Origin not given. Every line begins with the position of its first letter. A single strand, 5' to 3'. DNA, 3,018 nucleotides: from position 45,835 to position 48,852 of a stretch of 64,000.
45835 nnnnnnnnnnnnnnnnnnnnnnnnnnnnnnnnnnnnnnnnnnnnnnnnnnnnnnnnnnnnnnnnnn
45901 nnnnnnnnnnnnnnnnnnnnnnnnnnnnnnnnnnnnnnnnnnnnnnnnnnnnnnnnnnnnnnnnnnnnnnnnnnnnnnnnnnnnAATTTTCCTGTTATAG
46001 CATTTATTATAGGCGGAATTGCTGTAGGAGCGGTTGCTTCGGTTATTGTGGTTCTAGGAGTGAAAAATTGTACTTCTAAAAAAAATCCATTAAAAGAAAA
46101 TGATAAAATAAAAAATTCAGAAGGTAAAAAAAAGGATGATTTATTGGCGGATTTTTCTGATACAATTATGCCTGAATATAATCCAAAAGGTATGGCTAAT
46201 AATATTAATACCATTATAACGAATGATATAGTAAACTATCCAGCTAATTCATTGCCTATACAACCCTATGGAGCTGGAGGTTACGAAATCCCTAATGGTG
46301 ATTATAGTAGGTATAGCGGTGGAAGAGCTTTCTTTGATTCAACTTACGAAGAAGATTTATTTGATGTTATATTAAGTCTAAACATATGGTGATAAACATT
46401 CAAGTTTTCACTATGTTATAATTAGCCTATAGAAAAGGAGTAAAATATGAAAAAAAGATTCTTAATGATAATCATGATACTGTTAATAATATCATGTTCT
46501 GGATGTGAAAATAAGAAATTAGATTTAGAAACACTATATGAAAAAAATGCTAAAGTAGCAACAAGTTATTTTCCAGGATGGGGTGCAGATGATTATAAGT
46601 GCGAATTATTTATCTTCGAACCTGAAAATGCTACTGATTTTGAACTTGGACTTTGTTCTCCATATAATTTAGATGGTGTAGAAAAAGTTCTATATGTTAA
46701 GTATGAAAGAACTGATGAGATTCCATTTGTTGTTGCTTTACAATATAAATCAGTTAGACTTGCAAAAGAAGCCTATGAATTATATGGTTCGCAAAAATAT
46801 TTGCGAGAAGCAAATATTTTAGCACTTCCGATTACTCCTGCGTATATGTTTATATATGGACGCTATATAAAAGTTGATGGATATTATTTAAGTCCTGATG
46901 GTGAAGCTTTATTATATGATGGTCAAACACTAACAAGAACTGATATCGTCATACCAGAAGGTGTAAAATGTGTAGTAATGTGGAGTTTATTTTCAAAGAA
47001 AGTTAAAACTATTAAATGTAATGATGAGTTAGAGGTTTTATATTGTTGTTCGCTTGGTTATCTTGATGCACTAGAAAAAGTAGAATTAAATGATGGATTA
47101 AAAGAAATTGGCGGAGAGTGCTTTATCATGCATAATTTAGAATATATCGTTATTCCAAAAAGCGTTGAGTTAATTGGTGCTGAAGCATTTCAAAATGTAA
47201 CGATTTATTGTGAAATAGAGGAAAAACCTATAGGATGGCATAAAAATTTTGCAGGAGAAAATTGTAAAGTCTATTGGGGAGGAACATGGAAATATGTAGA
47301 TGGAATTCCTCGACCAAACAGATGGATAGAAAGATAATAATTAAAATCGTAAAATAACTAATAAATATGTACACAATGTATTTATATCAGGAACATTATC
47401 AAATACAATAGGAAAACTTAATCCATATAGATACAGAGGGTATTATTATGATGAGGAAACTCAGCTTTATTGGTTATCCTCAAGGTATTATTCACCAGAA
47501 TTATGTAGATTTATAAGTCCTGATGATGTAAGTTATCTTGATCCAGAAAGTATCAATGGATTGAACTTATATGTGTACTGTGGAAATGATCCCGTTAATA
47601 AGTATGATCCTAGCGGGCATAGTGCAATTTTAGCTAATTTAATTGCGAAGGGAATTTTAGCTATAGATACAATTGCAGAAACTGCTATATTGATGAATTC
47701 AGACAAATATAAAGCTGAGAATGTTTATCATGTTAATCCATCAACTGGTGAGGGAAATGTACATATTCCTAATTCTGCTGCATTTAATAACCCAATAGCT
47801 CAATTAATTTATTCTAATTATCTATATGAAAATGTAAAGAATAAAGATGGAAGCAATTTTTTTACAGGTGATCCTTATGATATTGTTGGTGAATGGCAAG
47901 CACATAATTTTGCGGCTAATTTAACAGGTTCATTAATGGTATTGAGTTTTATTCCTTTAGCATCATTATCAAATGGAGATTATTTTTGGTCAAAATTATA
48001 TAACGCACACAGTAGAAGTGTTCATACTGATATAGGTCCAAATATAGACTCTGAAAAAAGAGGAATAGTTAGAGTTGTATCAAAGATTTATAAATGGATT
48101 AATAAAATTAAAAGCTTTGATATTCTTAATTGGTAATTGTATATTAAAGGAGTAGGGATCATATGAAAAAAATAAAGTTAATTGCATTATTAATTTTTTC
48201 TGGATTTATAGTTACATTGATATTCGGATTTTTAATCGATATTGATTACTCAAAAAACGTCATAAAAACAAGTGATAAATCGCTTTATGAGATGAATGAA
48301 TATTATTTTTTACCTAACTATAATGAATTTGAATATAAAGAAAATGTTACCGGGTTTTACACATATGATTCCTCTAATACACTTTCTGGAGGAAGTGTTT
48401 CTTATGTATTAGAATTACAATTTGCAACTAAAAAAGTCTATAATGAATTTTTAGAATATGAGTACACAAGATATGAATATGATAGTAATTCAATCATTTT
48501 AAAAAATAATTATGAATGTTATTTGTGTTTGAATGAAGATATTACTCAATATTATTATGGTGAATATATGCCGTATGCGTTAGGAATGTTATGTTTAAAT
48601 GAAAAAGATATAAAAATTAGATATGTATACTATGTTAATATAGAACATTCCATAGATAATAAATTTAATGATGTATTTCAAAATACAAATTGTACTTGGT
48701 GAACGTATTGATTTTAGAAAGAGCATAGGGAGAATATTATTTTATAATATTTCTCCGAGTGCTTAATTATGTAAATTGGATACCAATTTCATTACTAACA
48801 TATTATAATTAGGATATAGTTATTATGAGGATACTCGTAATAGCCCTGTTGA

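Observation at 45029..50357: All four immunity candidates are exported (three lipoproteins, one N-terminally anchored)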

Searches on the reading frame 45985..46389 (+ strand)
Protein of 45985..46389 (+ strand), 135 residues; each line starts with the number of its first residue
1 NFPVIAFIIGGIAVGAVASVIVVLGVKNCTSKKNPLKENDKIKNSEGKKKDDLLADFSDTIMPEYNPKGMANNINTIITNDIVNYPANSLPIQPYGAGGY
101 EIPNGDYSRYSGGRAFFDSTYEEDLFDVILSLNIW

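Call 23: search_protein_families(library=pfam, max_evalue=10, proteins=[window:45985-46389:+])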
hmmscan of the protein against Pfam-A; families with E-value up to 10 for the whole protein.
window:45985-46389:+ (135 aa): 2 families
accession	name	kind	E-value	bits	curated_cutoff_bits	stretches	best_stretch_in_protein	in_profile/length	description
PF03718.19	Glyco_hydro_49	-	0.014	15.8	27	1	19-124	18-114/118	Glycosyl hydrolase family 49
PF13190.11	PDGLE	-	5.4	7.3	27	0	49-78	49-80/102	PDGLE domain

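Call 60: find_homologous_proteins(query=window:45985-46389:+, max_evalue=0.001)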
Query window:45985-46389:+ (135 aa): 14 proteins with E <= 0.001 among 42 candidates.
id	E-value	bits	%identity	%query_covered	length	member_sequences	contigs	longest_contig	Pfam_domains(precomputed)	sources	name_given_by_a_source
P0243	2.0e-83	295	100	100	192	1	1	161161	-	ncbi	-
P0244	2.9e-75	269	91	100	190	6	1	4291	-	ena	-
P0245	1.9e-41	159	67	100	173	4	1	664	-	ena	-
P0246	2.9e-41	159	64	100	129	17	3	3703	-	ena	-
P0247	8.4e-37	144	63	100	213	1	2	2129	-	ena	-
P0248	1.2e-34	137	85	55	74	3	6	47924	-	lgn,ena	-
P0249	5.8e-31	125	82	55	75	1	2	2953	-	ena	-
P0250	7.8e-30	122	53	100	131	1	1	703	-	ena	-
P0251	1.4e-29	121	53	100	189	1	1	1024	-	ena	-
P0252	2.1e-29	120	56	100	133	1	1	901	-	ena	-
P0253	2.2e-21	94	48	100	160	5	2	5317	-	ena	-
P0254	2.1e-20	91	49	100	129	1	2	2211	-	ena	-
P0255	9.3e-17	79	44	100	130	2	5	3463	-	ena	-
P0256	6.5e-16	77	88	37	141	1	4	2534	-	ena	-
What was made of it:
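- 45741..46392 (+): Orphan cassette 1: RHS core-end repeat plus tip1 (TM helix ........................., K-rich linker, ~90-aa domain). The ORF as listed is 45814..46392. 14 homologues found (call 60).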

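Call 61: find_encoding_contigs(protein=P0243, flank=3000, max_places=2)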
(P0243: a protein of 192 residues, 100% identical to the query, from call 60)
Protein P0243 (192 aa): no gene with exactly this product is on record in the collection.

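Call 62: find_encoding_contigs(protein=P0253, flank=5000, max_places=3)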
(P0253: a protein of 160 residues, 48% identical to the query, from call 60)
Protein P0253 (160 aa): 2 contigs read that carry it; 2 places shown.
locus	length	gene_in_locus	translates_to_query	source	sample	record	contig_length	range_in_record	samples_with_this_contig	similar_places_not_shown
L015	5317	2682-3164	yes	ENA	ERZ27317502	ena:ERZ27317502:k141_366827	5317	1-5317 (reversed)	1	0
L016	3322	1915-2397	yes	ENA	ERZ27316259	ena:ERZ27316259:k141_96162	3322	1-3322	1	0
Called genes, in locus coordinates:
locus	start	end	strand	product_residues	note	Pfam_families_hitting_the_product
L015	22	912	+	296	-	PF13306:LRR_5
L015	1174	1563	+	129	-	-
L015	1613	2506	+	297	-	PF13306:LRR_5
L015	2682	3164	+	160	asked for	-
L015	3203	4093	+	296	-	PF13306:LRR_5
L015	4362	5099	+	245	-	PF01255:Prenyltransf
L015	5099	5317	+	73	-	?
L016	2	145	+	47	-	?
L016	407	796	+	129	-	-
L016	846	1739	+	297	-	PF13306:LRR_5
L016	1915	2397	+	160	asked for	-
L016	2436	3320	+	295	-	?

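Call 92: find_encoding_contigs(protein=P0248, flank=10000, max_places=2)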
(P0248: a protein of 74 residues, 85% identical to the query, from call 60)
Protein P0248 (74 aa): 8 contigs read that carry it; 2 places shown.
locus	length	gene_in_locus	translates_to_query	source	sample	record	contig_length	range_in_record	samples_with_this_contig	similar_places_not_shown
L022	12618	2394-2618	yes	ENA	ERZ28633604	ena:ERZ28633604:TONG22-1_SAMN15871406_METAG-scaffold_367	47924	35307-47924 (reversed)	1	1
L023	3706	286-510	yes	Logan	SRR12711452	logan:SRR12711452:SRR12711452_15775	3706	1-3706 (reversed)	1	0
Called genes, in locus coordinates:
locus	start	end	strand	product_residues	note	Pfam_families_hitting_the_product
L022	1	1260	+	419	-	?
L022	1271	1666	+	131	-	-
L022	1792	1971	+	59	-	-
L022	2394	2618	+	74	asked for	-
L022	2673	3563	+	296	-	PF13306:LRR_5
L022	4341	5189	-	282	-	PF13509:S1_2, PF21191:CvfB_1st, PF17783:WHD_CvfB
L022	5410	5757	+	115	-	PF01245:Ribosomal_L19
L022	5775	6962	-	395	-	PF00083:Sugar_tr, PF07690:MFS_1, PF12832:MFS_1_like (weak), PF07690:MFS_1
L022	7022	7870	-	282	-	-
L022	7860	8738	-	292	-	PF14808:TMEM164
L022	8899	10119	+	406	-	PF01225:Mur_ligase, PF08245:Mur_ligase_M, PF02875:Mur_ligase_C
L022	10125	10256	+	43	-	-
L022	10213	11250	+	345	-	PF00356:LacI, PF00532:Peripla_BP_1, PF13377:Peripla_BP_3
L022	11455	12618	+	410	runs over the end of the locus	PF00579:tRNA-synt_1b, PF22421:SYY_C-terminal, PF01479:S4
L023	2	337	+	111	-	?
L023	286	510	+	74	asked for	-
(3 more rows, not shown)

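Call 95: search_protein_families(library=pfam, max_evalue=0.1, proteins=[L022:613-1257:+, L022:1271-1663:+, L022:1792-1968:+])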
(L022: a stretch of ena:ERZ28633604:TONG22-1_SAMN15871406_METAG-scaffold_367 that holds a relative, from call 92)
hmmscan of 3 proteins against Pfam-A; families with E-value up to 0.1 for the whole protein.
L022:613-1257:+ (215 aa): 0 families

L022:1271-1663:+ (131 aa): 0 families

L022:1792-1968:+ (59 aa): 0 families

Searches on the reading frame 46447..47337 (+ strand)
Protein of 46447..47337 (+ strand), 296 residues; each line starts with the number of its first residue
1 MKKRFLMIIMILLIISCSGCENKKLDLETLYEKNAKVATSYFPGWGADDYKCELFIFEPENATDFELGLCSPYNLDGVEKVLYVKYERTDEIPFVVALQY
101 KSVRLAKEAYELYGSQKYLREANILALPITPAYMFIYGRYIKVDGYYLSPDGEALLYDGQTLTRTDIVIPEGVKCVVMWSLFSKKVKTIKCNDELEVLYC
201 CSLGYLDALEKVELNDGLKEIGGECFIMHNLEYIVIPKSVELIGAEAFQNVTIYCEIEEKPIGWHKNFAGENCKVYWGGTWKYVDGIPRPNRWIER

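Call 5: search_protein_families(library=pfam, max_evalue=0.1, proteins=[window:46447-47337:+])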
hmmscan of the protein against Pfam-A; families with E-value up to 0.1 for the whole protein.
window:46447-47337:+ (296 aa): 1 family
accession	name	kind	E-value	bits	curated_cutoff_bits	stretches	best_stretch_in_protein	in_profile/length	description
PF13306.12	LRR_5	-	3.3e-09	37.2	27.7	1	166-251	38-123/127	BspA type Leucine rich repeat region (6 copies)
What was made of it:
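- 46447..47337 (+): imm2: predicted lipoprotein (IISC, Cys17) with a BspA-type LRR_5 domain, candidate immunity to tip1. PF13306, 37.2 bits against a cutoff of 27.7 (call 5).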

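Call 7: search_protein_families(library=ncbifam, max_evalue=0.1, proteins=[window:46447-47337:+])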
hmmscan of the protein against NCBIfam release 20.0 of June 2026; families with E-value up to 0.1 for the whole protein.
window:46447-47337:+ (296 aa): 1 family
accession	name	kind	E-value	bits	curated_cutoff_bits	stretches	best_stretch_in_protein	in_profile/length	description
NF047961.1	adhesin_HupY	equivalog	4.7e-07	28.3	1250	1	166-249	434-516/978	leucine-rich repeat adhesin HupY/LrrG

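Call 23: search_protein_families(library=pfam, max_evalue=10, proteins=[window:46498-47334:+])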
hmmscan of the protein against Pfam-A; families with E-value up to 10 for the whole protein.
window:46498-47334:+ (279 aa): 1 family
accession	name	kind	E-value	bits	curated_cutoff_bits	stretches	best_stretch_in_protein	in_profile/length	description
PF13306.12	LRR_5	-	2.9e-09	37.3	27.7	1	149-234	38-123/127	BspA type Leucine rich repeat region (6 copies)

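Call 64: list_cluster_members(proteins=[P0243, window:46447-47337:+, window:48163-48702:+, window:45029-45676:+, window:38875-45006:+, window:37590-38315:+, window:49485-50357:+])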
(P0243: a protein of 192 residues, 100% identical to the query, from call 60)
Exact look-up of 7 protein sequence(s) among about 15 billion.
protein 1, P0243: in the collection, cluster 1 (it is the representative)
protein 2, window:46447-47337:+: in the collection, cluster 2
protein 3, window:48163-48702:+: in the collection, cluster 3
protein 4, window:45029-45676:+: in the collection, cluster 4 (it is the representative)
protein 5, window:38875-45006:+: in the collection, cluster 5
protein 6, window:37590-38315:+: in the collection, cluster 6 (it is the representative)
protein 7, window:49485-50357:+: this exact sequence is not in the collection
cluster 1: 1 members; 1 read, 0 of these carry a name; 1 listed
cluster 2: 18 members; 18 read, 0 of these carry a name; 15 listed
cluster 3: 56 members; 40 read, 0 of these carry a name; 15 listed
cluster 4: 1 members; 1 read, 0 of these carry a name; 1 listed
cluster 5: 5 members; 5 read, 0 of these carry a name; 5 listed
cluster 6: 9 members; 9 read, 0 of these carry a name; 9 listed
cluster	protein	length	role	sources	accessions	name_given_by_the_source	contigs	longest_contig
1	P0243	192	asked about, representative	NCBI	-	-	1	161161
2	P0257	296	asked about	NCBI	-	-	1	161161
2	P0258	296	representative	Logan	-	-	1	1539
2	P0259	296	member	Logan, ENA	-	-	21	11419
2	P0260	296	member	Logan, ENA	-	-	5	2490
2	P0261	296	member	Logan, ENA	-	-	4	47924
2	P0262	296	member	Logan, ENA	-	-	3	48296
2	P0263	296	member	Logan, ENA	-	-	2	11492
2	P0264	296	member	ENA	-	-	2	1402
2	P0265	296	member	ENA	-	-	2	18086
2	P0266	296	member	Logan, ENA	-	-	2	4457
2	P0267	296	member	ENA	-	-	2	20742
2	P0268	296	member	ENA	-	-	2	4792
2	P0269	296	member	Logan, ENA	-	-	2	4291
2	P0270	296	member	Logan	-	-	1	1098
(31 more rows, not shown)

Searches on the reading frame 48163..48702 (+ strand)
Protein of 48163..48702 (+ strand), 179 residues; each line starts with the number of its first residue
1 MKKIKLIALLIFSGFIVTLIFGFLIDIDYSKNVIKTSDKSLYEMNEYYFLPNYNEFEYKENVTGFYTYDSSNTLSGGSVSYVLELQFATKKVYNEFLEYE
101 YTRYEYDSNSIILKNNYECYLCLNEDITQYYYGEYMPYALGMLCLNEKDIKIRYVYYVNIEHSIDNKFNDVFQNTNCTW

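Call 5: search_protein_families(library=pfam, max_evalue=0.1, proteins=[window:48163-48702:+])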
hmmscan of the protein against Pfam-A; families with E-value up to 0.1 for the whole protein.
window:48163-48702:+ (179 aa): 0 families

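Call 7: search_protein_families(library=ncbifam, max_evalue=0.1, proteins=[window:48163-48702:+])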
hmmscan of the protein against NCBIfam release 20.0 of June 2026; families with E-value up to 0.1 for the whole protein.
window:48163-48702:+ (179 aa): 0 families

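Call 23: search_protein_families(library=pfam, max_evalue=10, proteins=[window:48238-48699:+])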
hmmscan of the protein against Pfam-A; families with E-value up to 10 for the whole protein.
window:48238-48699:+ (154 aa): 0 families

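Call 75: search_solved_structures(query=window:48238-48699:+, max_evalue=1)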
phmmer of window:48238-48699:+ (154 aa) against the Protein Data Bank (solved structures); distinct sequences matched with E-value up to 1: 8.
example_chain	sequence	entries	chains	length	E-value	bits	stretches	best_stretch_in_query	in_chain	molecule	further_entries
2d8n_A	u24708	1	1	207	0.16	15.7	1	24-92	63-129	Recoverin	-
4m2p_A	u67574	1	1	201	0.34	14.7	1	24-91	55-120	Recoverin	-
2het_A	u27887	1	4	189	0.34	14.7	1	24-91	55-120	Recoverin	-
4m2o_A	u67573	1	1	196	0.37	14.6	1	24-91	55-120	Recoverin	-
2i94_A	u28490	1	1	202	0.38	14.6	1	24-91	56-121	Recoverin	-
1la3_A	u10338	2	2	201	0.38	14.5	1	24-91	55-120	Recoverin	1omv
1iku_A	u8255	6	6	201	0.39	14.5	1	24-91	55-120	RECOVERIN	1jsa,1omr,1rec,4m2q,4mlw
4yi8_A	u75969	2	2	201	0.4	14.5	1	24-91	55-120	Recoverin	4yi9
